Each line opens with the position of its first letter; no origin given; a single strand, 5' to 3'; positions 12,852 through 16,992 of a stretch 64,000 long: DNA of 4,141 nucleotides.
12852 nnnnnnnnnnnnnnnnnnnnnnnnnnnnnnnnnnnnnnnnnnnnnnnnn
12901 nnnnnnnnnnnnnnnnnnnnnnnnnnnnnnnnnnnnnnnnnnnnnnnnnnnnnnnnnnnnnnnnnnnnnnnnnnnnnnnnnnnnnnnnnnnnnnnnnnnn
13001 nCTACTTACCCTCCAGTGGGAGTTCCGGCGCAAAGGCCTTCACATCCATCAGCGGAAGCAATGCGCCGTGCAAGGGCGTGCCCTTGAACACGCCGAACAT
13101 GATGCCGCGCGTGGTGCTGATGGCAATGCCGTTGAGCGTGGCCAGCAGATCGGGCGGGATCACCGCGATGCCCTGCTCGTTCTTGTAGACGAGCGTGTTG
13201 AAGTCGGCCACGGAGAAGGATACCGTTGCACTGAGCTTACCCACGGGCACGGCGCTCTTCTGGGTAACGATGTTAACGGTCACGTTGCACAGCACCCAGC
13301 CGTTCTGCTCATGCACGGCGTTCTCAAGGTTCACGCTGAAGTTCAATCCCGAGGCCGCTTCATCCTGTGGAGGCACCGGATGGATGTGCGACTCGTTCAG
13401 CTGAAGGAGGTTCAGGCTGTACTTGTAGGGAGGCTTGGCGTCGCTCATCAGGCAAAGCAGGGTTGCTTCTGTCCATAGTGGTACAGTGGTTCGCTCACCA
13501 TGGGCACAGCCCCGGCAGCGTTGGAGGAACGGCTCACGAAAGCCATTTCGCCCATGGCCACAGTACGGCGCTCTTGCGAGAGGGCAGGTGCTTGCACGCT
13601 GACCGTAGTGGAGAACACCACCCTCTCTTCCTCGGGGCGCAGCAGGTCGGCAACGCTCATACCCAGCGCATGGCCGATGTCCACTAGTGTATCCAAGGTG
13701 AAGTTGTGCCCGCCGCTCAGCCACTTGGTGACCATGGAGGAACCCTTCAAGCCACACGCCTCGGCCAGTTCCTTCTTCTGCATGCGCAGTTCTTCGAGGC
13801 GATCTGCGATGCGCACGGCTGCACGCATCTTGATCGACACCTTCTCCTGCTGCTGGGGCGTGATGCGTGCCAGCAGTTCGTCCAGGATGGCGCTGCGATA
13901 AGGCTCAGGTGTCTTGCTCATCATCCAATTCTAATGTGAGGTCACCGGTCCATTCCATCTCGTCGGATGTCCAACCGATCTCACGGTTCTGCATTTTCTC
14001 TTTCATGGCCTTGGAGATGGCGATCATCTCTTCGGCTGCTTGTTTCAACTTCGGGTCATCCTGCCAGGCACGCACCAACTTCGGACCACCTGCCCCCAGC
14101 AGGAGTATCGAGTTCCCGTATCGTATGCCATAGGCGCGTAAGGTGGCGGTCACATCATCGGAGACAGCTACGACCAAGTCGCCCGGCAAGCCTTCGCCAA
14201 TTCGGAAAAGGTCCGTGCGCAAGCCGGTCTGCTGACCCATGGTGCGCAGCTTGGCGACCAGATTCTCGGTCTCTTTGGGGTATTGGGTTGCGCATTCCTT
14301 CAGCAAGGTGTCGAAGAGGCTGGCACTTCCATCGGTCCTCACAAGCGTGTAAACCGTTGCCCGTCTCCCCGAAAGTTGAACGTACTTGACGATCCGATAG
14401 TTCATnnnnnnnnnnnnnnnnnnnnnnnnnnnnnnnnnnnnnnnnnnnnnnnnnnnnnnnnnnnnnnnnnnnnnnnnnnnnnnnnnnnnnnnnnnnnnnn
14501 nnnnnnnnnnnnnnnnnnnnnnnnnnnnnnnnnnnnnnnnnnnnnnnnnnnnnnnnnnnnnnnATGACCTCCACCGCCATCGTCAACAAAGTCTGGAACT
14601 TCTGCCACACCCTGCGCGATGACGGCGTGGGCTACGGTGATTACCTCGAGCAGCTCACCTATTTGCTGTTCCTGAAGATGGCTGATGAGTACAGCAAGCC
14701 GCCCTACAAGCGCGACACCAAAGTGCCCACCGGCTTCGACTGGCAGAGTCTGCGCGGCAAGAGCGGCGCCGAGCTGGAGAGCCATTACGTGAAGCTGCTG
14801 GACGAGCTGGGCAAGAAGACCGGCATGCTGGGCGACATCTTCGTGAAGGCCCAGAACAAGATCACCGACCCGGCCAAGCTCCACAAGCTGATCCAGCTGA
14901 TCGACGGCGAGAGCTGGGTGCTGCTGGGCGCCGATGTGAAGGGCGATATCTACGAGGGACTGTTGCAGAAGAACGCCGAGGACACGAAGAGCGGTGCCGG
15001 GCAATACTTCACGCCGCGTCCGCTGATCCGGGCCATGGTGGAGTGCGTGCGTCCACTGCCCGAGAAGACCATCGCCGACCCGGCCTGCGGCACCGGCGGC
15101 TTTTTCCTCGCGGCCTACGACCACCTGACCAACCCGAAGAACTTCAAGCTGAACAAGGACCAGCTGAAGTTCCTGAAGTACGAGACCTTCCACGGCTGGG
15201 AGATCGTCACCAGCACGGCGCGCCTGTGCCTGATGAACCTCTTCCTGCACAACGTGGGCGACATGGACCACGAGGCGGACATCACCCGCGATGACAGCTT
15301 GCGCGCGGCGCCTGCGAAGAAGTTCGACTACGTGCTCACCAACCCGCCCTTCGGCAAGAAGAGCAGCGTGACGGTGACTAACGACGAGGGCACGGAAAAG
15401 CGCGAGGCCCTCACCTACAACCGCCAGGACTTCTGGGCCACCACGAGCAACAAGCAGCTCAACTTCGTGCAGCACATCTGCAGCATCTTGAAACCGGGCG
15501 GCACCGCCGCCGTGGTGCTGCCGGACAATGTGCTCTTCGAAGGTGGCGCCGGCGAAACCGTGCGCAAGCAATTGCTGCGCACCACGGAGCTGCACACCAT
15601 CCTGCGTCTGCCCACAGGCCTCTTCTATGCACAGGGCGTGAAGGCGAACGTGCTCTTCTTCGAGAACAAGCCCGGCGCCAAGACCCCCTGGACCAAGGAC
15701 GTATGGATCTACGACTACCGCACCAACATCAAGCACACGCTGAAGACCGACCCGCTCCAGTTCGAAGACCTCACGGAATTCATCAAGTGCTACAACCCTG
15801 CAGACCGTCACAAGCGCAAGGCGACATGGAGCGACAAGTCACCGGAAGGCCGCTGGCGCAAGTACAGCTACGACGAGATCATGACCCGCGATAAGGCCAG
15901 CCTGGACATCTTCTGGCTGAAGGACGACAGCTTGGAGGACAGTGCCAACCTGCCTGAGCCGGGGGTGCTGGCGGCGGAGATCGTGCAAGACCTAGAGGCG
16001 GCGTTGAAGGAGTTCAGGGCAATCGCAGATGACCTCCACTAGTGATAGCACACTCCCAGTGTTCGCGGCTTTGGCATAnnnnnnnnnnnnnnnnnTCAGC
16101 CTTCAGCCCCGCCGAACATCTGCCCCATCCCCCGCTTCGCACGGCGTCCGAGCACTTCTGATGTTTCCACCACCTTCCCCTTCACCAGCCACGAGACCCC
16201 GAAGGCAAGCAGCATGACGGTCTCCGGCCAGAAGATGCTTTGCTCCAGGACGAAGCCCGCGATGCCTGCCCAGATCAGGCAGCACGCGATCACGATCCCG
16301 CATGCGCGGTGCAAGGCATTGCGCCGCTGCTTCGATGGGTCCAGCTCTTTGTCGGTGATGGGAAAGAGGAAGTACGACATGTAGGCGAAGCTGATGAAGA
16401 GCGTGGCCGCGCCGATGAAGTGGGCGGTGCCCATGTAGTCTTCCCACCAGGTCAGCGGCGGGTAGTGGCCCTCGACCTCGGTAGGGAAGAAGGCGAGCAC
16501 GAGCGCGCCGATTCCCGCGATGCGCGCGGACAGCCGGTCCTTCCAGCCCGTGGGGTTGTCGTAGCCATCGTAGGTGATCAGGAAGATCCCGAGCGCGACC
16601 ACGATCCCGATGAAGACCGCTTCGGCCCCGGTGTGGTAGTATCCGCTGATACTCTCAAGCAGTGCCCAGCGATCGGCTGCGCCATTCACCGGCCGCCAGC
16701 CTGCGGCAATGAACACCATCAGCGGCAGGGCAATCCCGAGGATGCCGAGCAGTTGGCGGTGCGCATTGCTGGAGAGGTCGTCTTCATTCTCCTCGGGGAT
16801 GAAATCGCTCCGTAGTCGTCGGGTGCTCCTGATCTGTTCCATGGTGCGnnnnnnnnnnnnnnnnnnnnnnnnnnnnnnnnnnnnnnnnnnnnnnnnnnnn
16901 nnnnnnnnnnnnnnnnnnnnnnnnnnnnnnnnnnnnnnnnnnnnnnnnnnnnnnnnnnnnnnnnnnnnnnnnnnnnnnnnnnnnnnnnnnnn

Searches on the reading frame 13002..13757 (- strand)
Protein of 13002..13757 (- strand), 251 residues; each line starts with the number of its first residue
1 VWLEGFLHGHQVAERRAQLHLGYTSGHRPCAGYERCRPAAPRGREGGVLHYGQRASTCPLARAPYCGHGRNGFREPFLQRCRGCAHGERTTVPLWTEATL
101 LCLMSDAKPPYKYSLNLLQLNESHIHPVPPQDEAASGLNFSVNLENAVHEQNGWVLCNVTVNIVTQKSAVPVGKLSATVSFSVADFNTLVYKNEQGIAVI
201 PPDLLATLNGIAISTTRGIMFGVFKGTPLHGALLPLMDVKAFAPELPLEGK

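Call 40: search_protein_families(library=pfam, proteins=[window:13002-13757:-], max_evalue=0.5)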
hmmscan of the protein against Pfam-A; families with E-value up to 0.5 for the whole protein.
window:13002-13757:- (251 aa): 1 family
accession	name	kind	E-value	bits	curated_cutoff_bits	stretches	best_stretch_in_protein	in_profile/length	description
PF07274.17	DUF1440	-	0.19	12.2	34.7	1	212-249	80-117/135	Protein of unknown function (DUF1440)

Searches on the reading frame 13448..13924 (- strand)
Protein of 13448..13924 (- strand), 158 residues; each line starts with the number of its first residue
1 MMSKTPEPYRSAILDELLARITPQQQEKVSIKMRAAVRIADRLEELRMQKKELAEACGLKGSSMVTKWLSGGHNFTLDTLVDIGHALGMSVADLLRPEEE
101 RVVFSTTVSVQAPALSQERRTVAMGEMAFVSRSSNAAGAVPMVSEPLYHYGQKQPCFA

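Call 60: search_protein_families(library=pfam, proteins=[window:13448-13924:-], max_evalue=0.01)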
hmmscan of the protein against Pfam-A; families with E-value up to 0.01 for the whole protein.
window:13448-13924:- (158 aa): 3 families
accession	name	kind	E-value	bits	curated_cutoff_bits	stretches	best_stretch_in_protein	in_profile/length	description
PF01381.28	HTH_3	-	1.2e-06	28.9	23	1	40-94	2-55/55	Helix-turn-helix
PF13443.12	HTH_26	-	5.1e-06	27.1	22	1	40-98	3-61/63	Cro/C1-type HTH DNA-binding domain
PF13744.12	HTH_37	-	0.0005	20.3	27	1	22-91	6-75/80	Helix-turn-helix domain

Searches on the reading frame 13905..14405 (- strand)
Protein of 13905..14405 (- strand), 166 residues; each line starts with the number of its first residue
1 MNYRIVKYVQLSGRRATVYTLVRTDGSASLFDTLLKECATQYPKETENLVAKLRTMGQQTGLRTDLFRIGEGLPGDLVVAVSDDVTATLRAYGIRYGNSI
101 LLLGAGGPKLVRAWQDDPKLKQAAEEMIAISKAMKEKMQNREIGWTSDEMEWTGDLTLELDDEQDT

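Call 40: search_protein_families(library=pfam, proteins=[window:13905-14405:-], max_evalue=0.5)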
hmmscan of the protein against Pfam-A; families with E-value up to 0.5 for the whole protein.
window:13905-14405:- (166 aa): 2 families
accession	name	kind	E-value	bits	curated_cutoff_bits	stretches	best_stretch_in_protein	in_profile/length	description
PF25303.1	DUF7879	-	0.056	13.8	26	1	2-80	18-95/146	Family of unknown function (DUF7879)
PF23079.1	HTH_NOL4_2nd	-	0.22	12.4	26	0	33-87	34-89/95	Nucleolar protein 4, helical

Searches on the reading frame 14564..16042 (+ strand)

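Call 40: search_protein_families(library=pfam, proteins=[window:14564-16042:+], max_evalue=0.5)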
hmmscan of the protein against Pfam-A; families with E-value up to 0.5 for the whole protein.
window:14564-16042:+ (492 aa): 6 families
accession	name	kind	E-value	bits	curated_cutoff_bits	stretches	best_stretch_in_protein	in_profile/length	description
PF02384.22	N6_Mtase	-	1.9e-69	234.8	20.4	1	123-423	3-282/311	N-6 DNA Methylase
PF12161.14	HsdM_N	-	3.7e-12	47.5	24.5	1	7-113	2-135/135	HsdM N-terminal domain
PF07669.17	Eco57I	-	2.1e-09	38.2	25.3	1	213-349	69-165/171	Eco57I restriction-modification methylase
PF01170.24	UPF0020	-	3.1e-07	30.7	22.3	1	155-268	17-136/197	RMKL-like, methyltransferase domain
PF20473.4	MmeI_Mtase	-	1.7e-05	24.6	27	1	165-230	18-86/259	MmeI, DNA-methyltransferase domain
PF05175.20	MTS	-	0.00043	20.4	23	1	233-270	77-115/170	Methyltransferase small domain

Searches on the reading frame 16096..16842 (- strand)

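Call 40: search_protein_families(library=pfam, proteins=[window:16096-16842:-], max_evalue=0.5)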
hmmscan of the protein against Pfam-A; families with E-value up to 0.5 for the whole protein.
window:16096-16842:- (248 aa): 6 families
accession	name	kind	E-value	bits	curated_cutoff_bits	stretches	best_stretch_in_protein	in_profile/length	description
PF01292.26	Ni_hydr_CYTB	-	0.026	14.8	30.1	1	114-205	16-126/179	Prokaryotic cytochrome b561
PF13567.11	DUF4131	-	0.1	12.7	31.6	1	145-235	12-84/165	Domain of unknown function (DUF4131)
PF13301.11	DUF4079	-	0.11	13.2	31.4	1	24-202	46-140/141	Protein of unknown function (DUF4079)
PF24009.1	DUF7323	-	0.12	12.8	27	1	45-77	2-31/52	Domain of unknown function (DUF7323)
PF04123.18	DUF373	-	0.27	11.1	28.3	0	136-213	255-332/335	Domain of unknown function (DUF373)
PF16080.10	Phage_holin_2_3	-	0.29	11.6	28.8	0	58-91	10-43/56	Bacteriophage holin family HP1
